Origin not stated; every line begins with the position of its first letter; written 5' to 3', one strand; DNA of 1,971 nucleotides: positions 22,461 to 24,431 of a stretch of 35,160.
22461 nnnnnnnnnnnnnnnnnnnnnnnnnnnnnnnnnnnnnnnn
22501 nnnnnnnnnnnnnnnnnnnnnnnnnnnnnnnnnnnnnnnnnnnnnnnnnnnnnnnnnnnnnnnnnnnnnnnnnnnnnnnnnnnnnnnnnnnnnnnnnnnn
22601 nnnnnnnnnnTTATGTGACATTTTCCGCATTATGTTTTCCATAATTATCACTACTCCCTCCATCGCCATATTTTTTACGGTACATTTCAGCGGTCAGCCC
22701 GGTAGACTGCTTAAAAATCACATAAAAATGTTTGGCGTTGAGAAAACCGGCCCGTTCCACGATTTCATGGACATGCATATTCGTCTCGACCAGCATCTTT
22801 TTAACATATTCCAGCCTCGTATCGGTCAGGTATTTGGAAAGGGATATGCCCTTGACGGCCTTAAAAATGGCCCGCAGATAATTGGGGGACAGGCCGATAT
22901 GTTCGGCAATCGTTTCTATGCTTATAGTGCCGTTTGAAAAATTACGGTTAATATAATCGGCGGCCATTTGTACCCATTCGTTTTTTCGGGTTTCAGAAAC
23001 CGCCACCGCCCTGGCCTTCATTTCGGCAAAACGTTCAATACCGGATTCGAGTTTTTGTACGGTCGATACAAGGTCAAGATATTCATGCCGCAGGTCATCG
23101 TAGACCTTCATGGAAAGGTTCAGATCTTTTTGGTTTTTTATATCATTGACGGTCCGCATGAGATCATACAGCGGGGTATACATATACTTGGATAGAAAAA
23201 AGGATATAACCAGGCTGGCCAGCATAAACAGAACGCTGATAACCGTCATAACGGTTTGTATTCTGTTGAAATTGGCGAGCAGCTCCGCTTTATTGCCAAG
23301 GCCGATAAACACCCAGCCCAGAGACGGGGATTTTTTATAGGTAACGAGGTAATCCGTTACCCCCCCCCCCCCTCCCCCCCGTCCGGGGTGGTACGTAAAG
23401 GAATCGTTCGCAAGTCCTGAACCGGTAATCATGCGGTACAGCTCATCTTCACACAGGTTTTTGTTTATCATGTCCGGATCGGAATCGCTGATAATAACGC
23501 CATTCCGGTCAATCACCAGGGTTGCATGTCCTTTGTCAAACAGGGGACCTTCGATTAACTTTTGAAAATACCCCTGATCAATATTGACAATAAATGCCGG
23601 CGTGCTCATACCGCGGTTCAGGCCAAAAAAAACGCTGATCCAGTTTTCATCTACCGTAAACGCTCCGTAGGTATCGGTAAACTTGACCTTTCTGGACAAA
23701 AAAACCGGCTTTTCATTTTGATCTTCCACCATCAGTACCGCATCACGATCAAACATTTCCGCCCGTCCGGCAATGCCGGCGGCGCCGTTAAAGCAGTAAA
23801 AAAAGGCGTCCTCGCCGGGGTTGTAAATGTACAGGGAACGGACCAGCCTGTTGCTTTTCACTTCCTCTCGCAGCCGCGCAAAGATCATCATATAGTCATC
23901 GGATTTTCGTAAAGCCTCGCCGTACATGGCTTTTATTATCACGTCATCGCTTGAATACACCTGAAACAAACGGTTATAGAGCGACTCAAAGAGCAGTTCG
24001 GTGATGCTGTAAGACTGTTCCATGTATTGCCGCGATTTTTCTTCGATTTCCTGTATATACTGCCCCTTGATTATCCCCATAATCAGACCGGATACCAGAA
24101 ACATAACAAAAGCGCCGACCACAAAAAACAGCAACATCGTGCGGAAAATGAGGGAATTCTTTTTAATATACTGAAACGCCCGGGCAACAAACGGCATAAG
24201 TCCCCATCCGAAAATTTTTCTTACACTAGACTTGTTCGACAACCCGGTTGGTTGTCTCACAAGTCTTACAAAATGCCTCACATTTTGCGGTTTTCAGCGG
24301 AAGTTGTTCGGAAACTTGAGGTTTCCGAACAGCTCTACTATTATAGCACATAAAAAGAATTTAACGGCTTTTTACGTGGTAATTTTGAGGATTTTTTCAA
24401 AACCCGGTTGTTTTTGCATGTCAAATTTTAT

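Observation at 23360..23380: G7-A-G13 homopolymer inside the sensor domain of the locus regulator: candidate slipped-strand ON/OFF switch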

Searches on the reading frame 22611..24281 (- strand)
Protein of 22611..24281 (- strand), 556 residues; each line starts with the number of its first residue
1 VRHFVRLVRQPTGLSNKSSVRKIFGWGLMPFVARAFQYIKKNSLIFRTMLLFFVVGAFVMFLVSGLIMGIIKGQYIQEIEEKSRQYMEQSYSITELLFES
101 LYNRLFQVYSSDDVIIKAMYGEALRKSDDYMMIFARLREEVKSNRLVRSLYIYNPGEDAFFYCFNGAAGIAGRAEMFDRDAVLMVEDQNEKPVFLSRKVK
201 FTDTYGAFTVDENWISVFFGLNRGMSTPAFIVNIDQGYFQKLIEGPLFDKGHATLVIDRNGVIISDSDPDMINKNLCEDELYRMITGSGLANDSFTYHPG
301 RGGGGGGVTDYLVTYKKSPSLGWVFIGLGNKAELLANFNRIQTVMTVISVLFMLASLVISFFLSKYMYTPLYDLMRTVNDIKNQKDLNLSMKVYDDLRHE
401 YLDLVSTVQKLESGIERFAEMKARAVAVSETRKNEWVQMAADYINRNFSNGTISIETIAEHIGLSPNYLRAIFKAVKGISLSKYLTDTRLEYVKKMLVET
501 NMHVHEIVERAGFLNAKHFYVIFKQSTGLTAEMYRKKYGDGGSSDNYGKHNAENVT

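Call 5: search_protein_families(library=pfam, proteins=[window:22611-24281:-], max_evalue=0.001)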
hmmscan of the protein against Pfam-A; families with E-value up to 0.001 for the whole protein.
window:22611-24281:- (556 aa): 3 families
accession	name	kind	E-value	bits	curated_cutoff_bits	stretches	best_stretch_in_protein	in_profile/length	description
PF12833.13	HTH_18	-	7.9e-18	65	33.6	1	458-536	1-79/80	Helix-turn-helix domain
PF00165.29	HTH_AraC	-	7.6e-13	48.7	26.6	1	449-486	6-42/42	Bacterial regulatory helix-turn-helix proteins, AraC family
PF02743.24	dCache_1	-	5e-06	26.7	45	1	93-326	21-238/240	Cache domain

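Call 6: search_protein_families(library=ncbifam, proteins=[window:22611-24281:-], max_evalue=0.01)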
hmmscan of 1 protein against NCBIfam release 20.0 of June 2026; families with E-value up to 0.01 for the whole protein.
window:22611-24281:- (556 aa): 30 families (the best 25 are shown)
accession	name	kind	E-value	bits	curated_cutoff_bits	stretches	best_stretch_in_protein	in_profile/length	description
NF047455.1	TF_Staph_AryK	equivalog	1.9e-20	72.7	850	1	426-547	148-268/759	transcriptional regulator AryK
NF047788.1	TransRegPocR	equivalog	6.4e-17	61.7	500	1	422-538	176-291/296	transcriptional regulator PocR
NF007693.0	PRK10371.1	equivalog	1.1e-16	61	253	1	426-536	190-298/309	transcriptional regulator MelR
NF007860.0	PRK10572.1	equivalog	1.1e-14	54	208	1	430-538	178-285/292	arabinose operon transcriptional regulator AraC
TIGR04094.1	adjacent_YSIRK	equivalog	1.2e-13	50.8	200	1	429-535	279-383/383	YSIRK-targeted surface antigen transcriptional regulator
NF006902.0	PRK09393.1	equivalog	3.5e-12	46.2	425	1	428-539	213-323/327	transcriptional regulator FtrA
NF049932.1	TranspRegBtr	equivalog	2e-11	43.2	900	1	429-538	158-266/531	bacillibactin transport transcriptional regulator Btr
NF012144.2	ramA_TF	equivalog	4.6e-11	43.1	180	1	437-537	7-106/108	RamA family antibiotic efflux transcriptional regulator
NF010025.2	PRK13500.1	equivalog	1.1e-09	38.3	525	1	426-537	171-277/282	HTH-type transcriptional activator RhaR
NF010026.0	PRK13501.1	equivalog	2e-09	37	363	1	460-538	200-278/290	HTH-type transcriptional activator RhaR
NF007584.0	PRK10219.1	equivalog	5.5e-08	33.1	174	1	434-537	4-106/107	superoxide response transcriptional regulator SoxS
NF010027.0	PRK13502.1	equivalog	1.3e-07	31.4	384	1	454-536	194-276/282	HTH-type transcriptional activator RhaR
NF050186.1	TransRegGliRPseudo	equivalog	1.9e-07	30.7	570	1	436-537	236-336/338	AraC family transcriptional regulator GliR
NF007243.0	PRK09685.1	equivalog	2.5e-07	30.4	199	1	430-538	193-302/303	transcriptional regulator FeaR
NF010028.0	PRK13503.1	equivalog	2.7e-07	30.3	288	1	423-536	159-271/278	HTH-type transcriptional activator RhaS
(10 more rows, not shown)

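Call 7: find_homologous_proteins(query=window:22611-24281:-, max_evalue=1e-10)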
Query window:22611-24281:- (556 aa): 9 proteins with E <= 1e-10 among 8000 candidates.
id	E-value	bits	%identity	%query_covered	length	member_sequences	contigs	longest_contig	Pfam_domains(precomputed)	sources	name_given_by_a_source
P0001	0.0e+0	1128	99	92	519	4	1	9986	PF12833.14,PF02743.25,PF00165.30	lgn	-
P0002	5.5e-219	746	66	93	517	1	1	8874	PF12833.14,PF02743.25,PF00165.30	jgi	jgi:AraC-like DNA-binding protein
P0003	1.7e-208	712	63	92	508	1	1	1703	PF12833.14,PF02743.25,PF00165.30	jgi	-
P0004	2.8e-206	704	66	86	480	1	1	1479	PF12833.14,PF02743.25,PF00165.30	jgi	jgi:AraC-like DNA-binding protein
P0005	2.2e-194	665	64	85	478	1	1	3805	PF12833.14,PF02743.25,PF00165.30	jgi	jgi:AraC-like DNA-binding protein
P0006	2.0e-155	537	63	70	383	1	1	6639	PF02743.25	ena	-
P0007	3.8e-150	519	65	65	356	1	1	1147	PF12833.14,PF02743.25,PF00165.30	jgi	jgi:YesN/AraC family two-component response regulator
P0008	2.5e-138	480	65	59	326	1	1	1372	PF12833.14,PF02743.25,PF00165.30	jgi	jgi:AraC-like DNA-binding protein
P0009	1.5e-40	158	23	70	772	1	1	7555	PF12833.14,PF02743.25,PF00165.30,PF17853.7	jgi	-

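Call 9: find_encoding_contigs(protein=P0001, flank=5000, max_places=10)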
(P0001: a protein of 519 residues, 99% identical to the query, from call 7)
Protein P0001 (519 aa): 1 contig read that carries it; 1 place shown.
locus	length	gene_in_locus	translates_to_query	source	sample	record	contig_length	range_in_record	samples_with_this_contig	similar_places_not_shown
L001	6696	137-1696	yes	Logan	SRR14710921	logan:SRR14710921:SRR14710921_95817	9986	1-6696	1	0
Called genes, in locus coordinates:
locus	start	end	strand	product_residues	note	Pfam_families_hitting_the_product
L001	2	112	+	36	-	?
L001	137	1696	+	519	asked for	PF02743:dCache_1 (faint), PF00165:HTH_AraC (weak), PF12833:HTH_18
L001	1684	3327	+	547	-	PF01547:SBP_bac_1, PF12010:DUF3502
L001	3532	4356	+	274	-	-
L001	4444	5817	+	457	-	-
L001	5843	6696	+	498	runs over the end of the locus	PF05426:Alginate_lyase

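Call 10: list_cluster_members(proteins=[P0001, window:22611-24281:-])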
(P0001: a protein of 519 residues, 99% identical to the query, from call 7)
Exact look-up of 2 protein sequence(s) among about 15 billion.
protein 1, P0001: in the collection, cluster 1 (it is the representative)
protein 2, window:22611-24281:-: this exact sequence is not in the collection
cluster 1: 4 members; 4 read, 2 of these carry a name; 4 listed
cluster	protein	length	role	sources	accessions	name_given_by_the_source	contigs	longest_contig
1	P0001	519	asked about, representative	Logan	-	-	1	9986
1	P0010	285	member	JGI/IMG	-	hypothetical protein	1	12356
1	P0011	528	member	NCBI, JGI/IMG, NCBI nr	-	-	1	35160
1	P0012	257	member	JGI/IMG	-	YesN/AraC family two-component response regulator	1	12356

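Call 12: find_encoding_contigs(protein=P0010, flank=10000, max_places=10)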
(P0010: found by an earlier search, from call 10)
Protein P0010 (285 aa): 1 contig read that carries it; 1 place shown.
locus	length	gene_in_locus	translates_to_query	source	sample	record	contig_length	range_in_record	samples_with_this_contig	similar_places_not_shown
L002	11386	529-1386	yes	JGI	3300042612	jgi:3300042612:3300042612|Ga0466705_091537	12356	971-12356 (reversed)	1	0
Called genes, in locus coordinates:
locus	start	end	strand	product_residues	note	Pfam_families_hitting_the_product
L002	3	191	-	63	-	?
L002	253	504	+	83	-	-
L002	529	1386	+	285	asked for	-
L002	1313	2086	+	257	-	PF00165:HTH_AraC (weak), PF12833:HTH_18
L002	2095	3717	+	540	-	PF01547:SBP_bac_1, PF12010:DUF3502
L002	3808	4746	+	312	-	-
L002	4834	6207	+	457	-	-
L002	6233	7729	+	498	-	PF05426:Alginate_lyase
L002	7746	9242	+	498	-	PF09479:Flg_new, PF13385:Laminin_G_3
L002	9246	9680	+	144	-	-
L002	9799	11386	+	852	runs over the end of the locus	?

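Call 19: find_related_loci(query=A1, collection=genome_contigs, flank=6000)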
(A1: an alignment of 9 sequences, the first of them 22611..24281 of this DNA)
Query A1 (556 aa) in genome_contigs; peptide patterns used: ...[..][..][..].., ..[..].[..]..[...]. (x = any residue, [..] = any of these).
94 stretches matched a pattern; 1 encode a relative of the query (tblastn E <= 1e-3); 1 distinct loci.
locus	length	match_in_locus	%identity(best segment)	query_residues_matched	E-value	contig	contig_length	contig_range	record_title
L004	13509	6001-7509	67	29-537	0e+0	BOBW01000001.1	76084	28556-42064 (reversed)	Spirochaetia bacterium PG1894_85 DNA, sequence001, whole genome shotgun sequence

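Call 22: find_encoding_contigs(protein=P0002, flank=6000, max_places=4)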
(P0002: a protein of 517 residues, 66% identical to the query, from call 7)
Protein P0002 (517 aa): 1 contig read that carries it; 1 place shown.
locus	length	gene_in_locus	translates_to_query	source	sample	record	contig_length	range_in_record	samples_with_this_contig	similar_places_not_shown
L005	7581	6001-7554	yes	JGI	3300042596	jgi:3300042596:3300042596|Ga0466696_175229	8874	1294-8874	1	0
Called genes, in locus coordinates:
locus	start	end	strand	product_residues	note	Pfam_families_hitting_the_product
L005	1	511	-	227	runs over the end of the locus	PF00753:Lactamase_B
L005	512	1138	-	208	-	PF13599:Pentapeptide_4, PF13576:Pentapeptide_3 (weak), PF13599:Pentapeptide_4, PF00805:Pentapeptide (weak)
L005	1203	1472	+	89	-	-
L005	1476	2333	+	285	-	PF01177:Asp_Glu_race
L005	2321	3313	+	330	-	PF03193:RsgA_GTPase, PF01926:MMR_HSR1 (weak)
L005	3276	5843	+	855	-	PF00488:MutS_V, PF01713:Smr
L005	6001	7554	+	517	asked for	PF02743:dCache_1, PF12833:HTH_18, PF00165:HTH_AraC (weak)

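Call 23: find_encoding_contigs(protein=P0005, flank=6000, max_places=4)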
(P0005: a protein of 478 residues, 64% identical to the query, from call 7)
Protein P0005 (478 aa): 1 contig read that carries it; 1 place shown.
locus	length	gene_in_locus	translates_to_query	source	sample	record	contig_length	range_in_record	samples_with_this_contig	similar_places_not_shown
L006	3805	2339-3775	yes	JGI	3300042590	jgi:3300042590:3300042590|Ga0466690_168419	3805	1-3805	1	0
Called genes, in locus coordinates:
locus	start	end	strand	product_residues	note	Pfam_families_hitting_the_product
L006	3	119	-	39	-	?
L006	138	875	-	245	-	PF01618:MotA_ExbB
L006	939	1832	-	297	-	-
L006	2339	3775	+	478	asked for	PF02743:dCache_1, PF00165:HTH_AraC (faint), PF12833:HTH_18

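Call 26: find_encoding_contigs(protein=P0004, flank=6000, max_places=4)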
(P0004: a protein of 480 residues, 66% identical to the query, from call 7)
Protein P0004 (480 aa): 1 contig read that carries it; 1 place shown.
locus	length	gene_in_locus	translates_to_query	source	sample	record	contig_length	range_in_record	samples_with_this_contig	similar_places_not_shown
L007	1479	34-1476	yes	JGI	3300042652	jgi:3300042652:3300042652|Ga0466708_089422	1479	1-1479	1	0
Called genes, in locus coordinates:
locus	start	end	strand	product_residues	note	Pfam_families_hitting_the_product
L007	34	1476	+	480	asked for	PF02743:dCache_1, PF00165:HTH_AraC (faint), PF12833:HTH_18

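Call 27: find_encoding_contigs(protein=P0003, flank=6000, max_places=4)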
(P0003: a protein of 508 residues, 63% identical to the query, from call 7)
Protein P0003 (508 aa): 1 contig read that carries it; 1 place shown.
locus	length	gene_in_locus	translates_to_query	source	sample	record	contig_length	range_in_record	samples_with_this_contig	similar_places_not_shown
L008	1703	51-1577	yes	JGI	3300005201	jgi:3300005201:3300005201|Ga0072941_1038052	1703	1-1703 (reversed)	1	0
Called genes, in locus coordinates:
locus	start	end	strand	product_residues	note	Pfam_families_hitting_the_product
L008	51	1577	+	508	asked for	PF02743:dCache_1, PF12833:HTH_18, PF00165:HTH_AraC (weak)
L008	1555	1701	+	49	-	?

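Call 28: find_encoding_contigs(protein=P0006, flank=6000, max_places=4)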
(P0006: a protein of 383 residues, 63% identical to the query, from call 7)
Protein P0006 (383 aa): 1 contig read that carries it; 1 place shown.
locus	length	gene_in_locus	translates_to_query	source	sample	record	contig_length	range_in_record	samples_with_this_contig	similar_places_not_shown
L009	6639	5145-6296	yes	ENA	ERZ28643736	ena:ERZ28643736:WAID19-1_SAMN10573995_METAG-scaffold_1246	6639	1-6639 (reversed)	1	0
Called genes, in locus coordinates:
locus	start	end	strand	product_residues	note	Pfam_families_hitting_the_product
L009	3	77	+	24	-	?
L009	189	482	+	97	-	-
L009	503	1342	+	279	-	PF01177:Asp_Glu_race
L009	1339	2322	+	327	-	PF03193:RsgA_GTPase, PF01926:MMR_HSR1 (faint)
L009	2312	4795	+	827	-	PF00488:MutS_V, PF01713:Smr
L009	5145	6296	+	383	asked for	PF02743:dCache_1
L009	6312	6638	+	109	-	?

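Call 34: find_encoding_contigs(protein=P0011, flank=1000, max_places=10)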
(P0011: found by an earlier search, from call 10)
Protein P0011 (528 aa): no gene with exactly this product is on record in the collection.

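Call 44: predict_structure(alignment_id=A1)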
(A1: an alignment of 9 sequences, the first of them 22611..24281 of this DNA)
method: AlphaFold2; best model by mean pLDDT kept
length: 556 residues; sequences in the alignment: 9
mean_pLDDT: 46.4   pTM: 0.27
mean pLDDT of the five models: 46.4, 45.3, 45.2, 44.2, 43.0
residues with pLDDT >= 90: 0; 70-90: 100; 50-70: 26; < 50: 430
segments of 3 or more residues with pLDDT < 50: 1-42, 49-51, 56-59, 61-293, 299-309, 312-428, 541-556
pLDDT, mean of each block of 10 residues (from residue 1): 27 28 34 42 48 50 44 41 43 45 41 38 36 41 43 31 23 26 31 35 33 39 31 47 39 29 33 40 44 49 41 44 37 41 41 44 38 34 35 39 39 37 43 81 84 78 70 78 86 86 82 77 79 79 36 35
secondary structure, 60 per line:
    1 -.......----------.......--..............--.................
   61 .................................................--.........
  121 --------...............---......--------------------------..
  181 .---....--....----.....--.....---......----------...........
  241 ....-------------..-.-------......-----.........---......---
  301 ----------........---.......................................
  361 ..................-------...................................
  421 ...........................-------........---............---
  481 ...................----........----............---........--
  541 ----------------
elements in order: H2-8 H19-25 H28-41 H44-109 H112-120 H129-143 E147-152 E185-188 E191-194 E199-203 E206-210 E214-219 E230-235 H236-244 H269-274 H280-288 E292-297 E311-318 E322-330 H331-378 H386-447 H455-462 H466-477 H481-499 H504-511 H516-527 H531-538

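Call 48: search_solved_structures(query=window:22611-24197:-, max_evalue=0.001)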
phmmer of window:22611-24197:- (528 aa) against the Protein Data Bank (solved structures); distinct sequences matched with E-value up to 0.001: 11.
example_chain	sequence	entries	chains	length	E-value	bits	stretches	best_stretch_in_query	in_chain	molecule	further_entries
6swi_A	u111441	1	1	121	2.4e-16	62.8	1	407-518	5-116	Two-component response regulator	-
3lsg_A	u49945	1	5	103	7.1e-10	41.5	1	413-507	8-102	Two-component response regulator yesN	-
2k9s_A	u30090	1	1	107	1e-09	41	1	409-507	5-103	Arabinose operon regulatory protein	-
3oou_A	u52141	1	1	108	1.1e-09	40.8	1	405-509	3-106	Lin2118 protein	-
12aw_A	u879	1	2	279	1.2e-07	34.1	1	406-522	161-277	HYBRID TWO-COMPONENT SYSTEM PROTEIN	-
4fe4_A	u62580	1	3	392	1.5e-06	30.5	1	411-508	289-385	Xylose operon regulatory protein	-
4fe7_A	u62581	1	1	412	1.6e-06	30.4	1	411-508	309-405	Xylose operon regulatory protein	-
7bef_G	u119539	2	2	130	4.4e-06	29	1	410-509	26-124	Transcriptional activator RamA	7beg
1bl0_A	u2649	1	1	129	2.7e-05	26.3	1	411-509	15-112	PROTEIN (MULTIPLE ANTIBIOTIC RESISTANCE PROTEIN)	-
1xs9_A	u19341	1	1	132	2.8e-05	26.3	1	411-509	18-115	Multiple antibiotic resistance protein marA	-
3oio_A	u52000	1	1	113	3e-05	26.2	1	424-507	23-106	Transcriptional regulator (AraC-type DNA-binding domain-containing proteins)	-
